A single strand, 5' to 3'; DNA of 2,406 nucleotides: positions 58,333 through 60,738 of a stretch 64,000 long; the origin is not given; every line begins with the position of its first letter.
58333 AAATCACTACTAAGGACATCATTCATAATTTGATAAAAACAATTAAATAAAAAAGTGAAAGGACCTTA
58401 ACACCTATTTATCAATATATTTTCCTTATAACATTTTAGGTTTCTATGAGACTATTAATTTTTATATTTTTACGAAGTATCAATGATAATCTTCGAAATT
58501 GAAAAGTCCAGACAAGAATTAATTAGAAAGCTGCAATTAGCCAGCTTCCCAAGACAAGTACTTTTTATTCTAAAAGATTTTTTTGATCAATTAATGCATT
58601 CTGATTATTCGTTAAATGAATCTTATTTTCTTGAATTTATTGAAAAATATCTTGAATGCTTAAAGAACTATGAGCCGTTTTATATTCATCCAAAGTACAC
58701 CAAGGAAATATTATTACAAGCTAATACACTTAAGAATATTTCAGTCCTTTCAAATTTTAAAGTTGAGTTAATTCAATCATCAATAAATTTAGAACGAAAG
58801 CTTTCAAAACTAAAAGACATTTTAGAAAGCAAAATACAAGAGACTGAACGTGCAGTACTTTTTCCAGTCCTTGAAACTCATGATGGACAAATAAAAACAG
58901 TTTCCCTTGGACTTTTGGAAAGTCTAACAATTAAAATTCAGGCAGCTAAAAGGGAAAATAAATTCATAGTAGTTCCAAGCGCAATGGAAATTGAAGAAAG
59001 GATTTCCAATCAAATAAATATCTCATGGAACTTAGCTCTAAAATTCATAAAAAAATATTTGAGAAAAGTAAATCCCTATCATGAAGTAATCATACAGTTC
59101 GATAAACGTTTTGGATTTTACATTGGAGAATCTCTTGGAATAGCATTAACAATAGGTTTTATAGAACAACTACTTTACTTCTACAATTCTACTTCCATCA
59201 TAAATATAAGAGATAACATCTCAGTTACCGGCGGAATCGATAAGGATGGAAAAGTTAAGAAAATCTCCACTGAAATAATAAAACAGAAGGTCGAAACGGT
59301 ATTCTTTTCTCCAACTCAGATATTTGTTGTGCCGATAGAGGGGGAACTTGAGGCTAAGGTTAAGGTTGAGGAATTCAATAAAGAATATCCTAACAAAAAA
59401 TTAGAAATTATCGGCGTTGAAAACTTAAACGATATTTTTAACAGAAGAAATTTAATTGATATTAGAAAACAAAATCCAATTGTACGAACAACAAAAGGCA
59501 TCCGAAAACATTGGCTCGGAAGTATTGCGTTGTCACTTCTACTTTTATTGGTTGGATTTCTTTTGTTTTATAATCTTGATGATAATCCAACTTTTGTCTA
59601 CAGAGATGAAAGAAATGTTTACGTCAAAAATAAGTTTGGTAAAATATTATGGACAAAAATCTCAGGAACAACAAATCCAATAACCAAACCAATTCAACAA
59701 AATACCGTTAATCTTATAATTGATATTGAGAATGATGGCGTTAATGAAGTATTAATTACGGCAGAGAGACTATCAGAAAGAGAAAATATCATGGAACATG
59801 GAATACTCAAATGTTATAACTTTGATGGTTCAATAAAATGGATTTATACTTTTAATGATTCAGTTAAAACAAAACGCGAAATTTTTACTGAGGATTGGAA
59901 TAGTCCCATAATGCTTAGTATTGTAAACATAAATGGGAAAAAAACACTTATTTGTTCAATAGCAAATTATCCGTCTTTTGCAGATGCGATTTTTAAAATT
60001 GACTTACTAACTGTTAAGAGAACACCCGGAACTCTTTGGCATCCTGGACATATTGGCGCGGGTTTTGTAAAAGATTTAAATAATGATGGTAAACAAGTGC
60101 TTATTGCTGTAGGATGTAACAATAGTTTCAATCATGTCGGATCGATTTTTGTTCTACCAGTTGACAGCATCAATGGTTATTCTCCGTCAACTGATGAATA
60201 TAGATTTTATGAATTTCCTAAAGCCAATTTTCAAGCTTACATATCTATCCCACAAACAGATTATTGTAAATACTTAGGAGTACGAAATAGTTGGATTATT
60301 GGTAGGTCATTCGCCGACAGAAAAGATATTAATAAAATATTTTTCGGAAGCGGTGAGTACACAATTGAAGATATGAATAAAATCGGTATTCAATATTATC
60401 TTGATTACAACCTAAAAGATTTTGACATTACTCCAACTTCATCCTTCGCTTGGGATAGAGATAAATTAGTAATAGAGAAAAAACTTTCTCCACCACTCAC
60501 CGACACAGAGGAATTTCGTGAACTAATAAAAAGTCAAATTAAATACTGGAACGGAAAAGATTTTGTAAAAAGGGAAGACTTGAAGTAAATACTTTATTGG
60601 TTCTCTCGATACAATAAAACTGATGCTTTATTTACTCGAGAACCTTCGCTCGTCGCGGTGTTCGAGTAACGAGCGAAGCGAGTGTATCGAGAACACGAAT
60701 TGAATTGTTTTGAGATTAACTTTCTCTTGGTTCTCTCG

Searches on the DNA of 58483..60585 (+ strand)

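Call 41: search_rna_families(sources=[L007, L012, L017, L018, L029, L030, L031, L032, L040, L041, L052, L053, L062, L019, L043, L044], threshold=gathering)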
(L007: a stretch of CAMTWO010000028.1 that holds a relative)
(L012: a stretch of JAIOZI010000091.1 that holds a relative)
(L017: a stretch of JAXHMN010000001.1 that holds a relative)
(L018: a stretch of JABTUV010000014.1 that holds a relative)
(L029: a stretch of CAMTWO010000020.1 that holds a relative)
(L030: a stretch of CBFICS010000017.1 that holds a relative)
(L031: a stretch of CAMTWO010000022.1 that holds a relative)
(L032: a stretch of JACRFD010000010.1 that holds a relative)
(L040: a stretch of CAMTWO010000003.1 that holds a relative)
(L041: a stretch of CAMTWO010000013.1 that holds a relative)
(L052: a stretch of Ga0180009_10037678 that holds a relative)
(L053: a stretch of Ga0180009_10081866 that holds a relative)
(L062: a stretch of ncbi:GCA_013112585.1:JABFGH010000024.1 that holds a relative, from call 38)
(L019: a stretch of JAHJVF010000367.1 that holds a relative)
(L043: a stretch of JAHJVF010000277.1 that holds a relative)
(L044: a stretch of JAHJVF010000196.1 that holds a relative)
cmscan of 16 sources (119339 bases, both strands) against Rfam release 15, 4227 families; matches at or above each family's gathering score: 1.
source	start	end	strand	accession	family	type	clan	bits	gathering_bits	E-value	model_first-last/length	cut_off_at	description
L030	2392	2476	+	RF00005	tRNA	Gene; tRNA;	CL00001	61.1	29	1.6e-10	1-71/71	no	tRNA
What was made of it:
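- On Any Rfam RNA family: 16 related loci: only a tRNA (call 41).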

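Call 66: search_with_rna_model(model_id=R1, sources=[L007, L008, L009, L010, L011, L012, L013, L014, L015, L016, L017, L018, L019, L020, L021, L022, L023, L024, L025, L026, L027, L028, L029, L030, L031, L032, L033, L034, L035, L036, L037, L038, L039, L040, L041, L042, L043, L044, L046, L048, L051, L052, L053, L057, L060, L062, L064, L066, L068, L072, window], max_evalue=0.001, make_alignment=true)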
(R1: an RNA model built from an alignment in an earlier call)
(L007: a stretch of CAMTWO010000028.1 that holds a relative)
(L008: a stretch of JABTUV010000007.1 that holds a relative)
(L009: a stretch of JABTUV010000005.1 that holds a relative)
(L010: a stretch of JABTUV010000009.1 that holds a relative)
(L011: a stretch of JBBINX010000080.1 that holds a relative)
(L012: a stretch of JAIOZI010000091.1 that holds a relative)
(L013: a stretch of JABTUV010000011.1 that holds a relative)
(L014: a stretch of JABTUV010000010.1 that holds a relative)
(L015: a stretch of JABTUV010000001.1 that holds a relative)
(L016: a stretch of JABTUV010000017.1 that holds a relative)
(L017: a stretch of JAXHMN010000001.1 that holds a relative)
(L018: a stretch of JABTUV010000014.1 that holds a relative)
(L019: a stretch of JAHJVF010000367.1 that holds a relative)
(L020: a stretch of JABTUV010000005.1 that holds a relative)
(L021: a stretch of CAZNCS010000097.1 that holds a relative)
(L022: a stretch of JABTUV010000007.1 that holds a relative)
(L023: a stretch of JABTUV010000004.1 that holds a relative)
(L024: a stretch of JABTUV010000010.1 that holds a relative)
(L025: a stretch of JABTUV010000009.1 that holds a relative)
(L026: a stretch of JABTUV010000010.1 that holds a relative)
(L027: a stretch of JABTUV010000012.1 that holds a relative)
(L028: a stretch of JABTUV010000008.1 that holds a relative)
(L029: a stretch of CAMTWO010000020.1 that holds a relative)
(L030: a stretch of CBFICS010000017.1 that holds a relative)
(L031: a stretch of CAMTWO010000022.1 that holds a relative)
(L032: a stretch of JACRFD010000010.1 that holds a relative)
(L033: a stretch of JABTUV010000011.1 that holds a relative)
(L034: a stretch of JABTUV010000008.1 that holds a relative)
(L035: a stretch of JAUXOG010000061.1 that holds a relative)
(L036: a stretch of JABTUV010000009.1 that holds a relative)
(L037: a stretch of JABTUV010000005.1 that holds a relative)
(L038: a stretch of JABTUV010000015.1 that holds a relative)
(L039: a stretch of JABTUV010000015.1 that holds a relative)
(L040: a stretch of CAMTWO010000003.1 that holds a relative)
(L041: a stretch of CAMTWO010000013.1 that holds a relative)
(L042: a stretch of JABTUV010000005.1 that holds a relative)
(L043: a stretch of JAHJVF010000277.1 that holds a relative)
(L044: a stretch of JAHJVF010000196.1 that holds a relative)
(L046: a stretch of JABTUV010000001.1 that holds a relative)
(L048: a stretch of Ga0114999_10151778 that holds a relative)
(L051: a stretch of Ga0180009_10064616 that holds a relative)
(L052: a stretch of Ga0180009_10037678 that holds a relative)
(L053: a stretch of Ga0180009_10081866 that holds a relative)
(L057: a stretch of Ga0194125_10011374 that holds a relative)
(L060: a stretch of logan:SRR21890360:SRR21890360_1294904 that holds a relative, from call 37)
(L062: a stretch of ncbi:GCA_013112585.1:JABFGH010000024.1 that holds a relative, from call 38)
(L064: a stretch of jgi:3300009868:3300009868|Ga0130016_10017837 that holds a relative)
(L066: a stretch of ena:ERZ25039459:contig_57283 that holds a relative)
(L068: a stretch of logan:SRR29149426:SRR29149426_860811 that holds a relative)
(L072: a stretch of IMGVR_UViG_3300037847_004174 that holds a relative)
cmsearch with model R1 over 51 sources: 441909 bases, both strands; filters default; matches with E-value up to 0.001: 39.
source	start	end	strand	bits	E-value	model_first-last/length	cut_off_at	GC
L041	5341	5451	-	95.7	1.2e-19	1-110/110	no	0.52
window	61832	61956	+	91.3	1.3e-18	1-110/110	no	0.43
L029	5656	5766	-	90.5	1.9e-18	1-110/110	no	0.48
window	60597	60698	+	88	7.4e-18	1-110/110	no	0.46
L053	656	774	-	87.2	1.2e-17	1-110/110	no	0.39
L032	7164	7278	-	84.4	5.5e-17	1-110/110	no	0.48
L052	2706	2816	-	83.2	1e-16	1-110/110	no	0.44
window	62730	62822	+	83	1.2e-16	1-110/110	no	0.43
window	60727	60851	+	82.6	1.4e-16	1-110/110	no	0.41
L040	1566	1670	+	82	2e-16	1-110/110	no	0.53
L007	3738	3858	+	81.9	2.2e-16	1-110/110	no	0.55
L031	5000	5122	+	79.4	8.3e-16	1-110/110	no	0.48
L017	234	348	-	79.2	9.4e-16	1-110/110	no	0.53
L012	750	861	-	75.4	7.4e-15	1-110/110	no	0.49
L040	1567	1671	-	64.5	2.8e-12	1-110/110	no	0.52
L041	5340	5450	+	64.5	2.9e-12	1-110/110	no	0.52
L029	5655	5765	+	57.8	1.1e-10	1-110/110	no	0.48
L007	3739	3859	-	57.4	1.4e-10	1-110/110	no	0.54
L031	5001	5123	-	56.8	1.9e-10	1-110/110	no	0.49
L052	2705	2815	+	56.6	2.1e-10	1-110/110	no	0.44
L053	655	773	+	55.5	3.8e-10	1-110/110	no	0.39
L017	233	347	+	52.1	2.4e-09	1-110/110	no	0.53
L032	7163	7277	+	49.4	1.1e-08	1-110/110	no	0.48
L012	896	1040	-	49.2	1.2e-08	1-110/110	no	0.46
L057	8008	8122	+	44.1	2e-07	1-110/110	no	0.35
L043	6149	6333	-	42.2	5.3e-07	1-110/110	no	0.5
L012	749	860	+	39.8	2e-06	1-110/110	no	0.49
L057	2734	2841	+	36.4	1.3e-05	1-110/110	no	0.39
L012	895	1039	+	34.3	4.1e-05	1-110/110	no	0.46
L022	3869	4060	-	33.9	5.1e-05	1-110/110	no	0.56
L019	7212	7337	+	32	0.00015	1-110/110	no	0.51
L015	6195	6313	-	31.1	0.00023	1-110/110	no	0.66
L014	2241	2364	+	30.6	0.0003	1-110/110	no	0.65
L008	1481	1604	+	29.1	0.00071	1-110/110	no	0.65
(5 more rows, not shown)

Alignment A4: 39 matches aligned to the model, 323 columns, each read 5' to 3' on its own strand. Consensus structure (alignment columns), stored with it:
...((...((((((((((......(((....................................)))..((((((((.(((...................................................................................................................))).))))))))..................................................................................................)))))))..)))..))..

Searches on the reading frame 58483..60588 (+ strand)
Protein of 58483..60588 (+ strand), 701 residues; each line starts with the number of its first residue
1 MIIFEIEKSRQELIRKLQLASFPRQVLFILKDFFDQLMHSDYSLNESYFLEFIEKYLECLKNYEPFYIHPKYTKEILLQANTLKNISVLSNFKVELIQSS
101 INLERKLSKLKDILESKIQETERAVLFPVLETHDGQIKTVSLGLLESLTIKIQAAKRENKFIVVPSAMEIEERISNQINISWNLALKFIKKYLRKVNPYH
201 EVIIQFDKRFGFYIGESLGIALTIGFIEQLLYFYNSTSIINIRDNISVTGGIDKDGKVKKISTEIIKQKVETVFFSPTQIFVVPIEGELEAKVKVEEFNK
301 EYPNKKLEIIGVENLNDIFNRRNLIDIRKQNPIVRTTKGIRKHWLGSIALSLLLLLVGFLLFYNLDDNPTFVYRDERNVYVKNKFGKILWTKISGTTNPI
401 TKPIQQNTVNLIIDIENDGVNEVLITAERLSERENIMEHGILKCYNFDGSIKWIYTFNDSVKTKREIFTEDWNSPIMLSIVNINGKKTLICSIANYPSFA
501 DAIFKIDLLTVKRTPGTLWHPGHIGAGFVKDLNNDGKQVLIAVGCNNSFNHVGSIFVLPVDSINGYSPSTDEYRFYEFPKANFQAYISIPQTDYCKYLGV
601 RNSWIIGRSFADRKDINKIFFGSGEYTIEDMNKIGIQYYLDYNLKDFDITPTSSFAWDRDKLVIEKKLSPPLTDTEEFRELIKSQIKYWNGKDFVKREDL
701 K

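Call 12: search_protein_families(library=pfam, proteins=[window:58483-60585:+], max_evalue=0.01)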
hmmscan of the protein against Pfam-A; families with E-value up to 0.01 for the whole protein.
window:58483-60585:+ (701 aa): 0 families

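Call 13: find_encoding_contigs(protein=window:58483-60588:+, flank=10000, max_places=6)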
Protein window:58483-60588:+ (701 aa): 12 contigs read that carry it; 6 places shown.
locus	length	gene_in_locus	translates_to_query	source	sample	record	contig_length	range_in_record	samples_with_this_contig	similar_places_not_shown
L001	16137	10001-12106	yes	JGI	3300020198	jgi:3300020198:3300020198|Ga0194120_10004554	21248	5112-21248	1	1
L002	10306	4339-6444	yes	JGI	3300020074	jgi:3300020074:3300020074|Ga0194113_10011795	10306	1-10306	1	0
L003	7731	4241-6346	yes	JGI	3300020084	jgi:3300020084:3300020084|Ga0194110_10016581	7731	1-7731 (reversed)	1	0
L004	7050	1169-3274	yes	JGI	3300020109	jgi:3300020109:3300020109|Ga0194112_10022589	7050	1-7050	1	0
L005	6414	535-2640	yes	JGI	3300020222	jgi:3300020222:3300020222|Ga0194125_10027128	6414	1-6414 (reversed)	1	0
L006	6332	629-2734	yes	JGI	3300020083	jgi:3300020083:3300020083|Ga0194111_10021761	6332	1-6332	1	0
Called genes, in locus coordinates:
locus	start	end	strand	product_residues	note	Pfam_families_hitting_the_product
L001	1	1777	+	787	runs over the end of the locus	PF02901:PFL-like, PF01228:Gly_radical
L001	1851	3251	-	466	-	PF04389:Peptidase_M28, PF01546:Peptidase_M20 (weak)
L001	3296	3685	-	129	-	PF06803:DUF1232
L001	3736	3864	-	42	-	-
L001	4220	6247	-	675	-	PF26550:Tricorn_2nd (weak), PF26549:Tricorn_N, PF07676:PD40, PF25174:Beta-prop_THOC3 (weak), PF26549:Tricorn_N, PF07676:PD40 (weak), PF20434:BD-FAE, PF00326:Peptidase_S9, +4 more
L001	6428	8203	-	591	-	PF13432:TPR_16 (faint), PF14559:TPR_19 (faint), PF00515:TPR_1 (weak), PF13424:TPR_12 (weak), PF13414:TPR_11 (weak), PF13431:TPR_17 (weak), PF00515:TPR_1 (weak), PF07719:TPR_2 (weak), +5 more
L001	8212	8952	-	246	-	PF00535:Glycos_transf_2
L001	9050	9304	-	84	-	PF03083:MtN3_slv (weak), PF04193:PQ-loop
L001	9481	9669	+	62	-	-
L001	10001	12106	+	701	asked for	-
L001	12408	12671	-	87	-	PF10387:DUF2442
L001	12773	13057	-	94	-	PF15738:YafQ_toxin (weak)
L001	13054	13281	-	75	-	-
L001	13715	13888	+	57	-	PF13711:DUF4160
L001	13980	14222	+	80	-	PF10387:DUF2442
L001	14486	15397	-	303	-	PF14686:fn3_3 (weak), PF09430:EMC7_beta-sandw (weak), PF13620:CarboxypepD_reg, PF13715:CarbopepD_reg_2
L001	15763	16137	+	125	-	?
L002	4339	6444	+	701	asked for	-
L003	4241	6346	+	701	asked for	-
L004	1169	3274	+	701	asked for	-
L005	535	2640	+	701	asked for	-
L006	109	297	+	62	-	-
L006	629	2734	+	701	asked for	-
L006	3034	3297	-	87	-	PF10387:DUF2442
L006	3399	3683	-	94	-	PF15738:YafQ_toxin (weak)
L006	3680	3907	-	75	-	-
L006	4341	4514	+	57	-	PF13711:DUF4160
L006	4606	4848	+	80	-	PF10387:DUF2442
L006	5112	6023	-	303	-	PF14686:fn3_3 (weak), PF09430:EMC7_beta-sandw (weak), PF13620:CarboxypepD_reg, PF13715:CarbopepD_reg_2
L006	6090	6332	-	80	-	?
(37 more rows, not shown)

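Call 36: find_homologous_proteins(query=window:58483-60585:+, max_evalue=1e-10)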
Query window:58483-60585:+ (701 aa): 30 proteins with E <= 1e-10 among 8000 candidates.
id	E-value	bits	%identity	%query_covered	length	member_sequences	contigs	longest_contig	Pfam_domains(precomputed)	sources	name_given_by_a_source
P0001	0.0e+0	1568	100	100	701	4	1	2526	-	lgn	-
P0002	2.0e-160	554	40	99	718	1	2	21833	-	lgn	-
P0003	2.7e-150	520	46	80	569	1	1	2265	-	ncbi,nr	ncbi:MAG: hypothetical protein KJ666_11780, partial [Bacteroidetes bacterium]|nr:hypothetical protei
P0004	1.3e-143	498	36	100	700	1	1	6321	-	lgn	-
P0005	7.7e-139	482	37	99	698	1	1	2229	-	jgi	jgi:hypothetical protein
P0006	6.6e-137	476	38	99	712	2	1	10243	-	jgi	-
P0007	1.6e-136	475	37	99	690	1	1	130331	-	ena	-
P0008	6.2e-136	473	36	100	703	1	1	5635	-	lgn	-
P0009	6.2e-133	463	39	98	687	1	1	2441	-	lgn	-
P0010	2.8e-129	451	37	100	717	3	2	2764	-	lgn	-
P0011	1.5e-127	445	37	100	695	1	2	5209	-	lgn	-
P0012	6.8e-127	443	35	96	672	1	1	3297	-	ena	-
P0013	1.0e-125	439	37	100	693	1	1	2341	-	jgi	jgi:hypothetical protein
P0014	2.6e-125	438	41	83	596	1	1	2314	-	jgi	-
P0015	1.9e-124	435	37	100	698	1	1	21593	PF25292.1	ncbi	-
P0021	3.0e-110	388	36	99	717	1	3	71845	-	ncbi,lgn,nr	ncbi:MAG: hypothetical protein HND52_16365 [Ignavibacteriae bacterium]|nr:hypothetical protein [Igna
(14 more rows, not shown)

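Call 37: find_encoding_contigs(protein=P0002, flank=6000, max_places=2)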
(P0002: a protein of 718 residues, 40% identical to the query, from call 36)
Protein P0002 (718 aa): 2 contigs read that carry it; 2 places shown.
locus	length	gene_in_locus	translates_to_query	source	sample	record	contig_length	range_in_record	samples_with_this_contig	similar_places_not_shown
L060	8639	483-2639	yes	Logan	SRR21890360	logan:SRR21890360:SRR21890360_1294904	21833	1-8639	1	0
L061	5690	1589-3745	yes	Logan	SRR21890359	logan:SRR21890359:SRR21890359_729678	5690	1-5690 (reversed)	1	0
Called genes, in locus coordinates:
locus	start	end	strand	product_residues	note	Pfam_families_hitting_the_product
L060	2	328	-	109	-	?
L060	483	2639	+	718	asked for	-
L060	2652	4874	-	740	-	PF00092:VWA, PF13519:VWA_2, PF13768:VWA_3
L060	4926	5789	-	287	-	PF00005:ABC_tran, PF13304:AAA_21 (faint)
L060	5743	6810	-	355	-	PF00005:ABC_tran, PF13304:AAA_21 (faint), PF08352:oligo_HPY (weak)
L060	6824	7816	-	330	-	PF00528:BPD_transp_1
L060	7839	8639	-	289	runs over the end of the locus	PF00528:BPD_transp_1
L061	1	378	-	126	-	?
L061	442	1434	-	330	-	-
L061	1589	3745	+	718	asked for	-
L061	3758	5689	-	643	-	?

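Call 38: find_encoding_contigs(protein=P0021, flank=6000, max_places=2)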
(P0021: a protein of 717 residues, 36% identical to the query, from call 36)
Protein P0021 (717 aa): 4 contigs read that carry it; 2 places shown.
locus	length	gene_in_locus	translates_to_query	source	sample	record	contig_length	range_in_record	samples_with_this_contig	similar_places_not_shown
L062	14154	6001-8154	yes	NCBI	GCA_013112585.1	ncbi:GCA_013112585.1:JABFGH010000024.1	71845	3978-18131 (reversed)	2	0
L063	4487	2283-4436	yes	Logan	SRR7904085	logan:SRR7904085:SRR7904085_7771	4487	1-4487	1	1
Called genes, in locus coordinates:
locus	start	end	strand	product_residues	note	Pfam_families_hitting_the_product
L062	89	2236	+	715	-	PF13517:FG-GAP_3 (faint)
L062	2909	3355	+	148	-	PF01797:Y1_Tnp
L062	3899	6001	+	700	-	-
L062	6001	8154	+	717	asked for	-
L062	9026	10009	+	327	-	-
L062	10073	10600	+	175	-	-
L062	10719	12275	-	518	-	PF00675:Peptidase_M16, PF05193:Peptidase_M16_C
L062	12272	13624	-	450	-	PF00675:Peptidase_M16, PF05193:Peptidase_M16_C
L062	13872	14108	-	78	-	-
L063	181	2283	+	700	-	-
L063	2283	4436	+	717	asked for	-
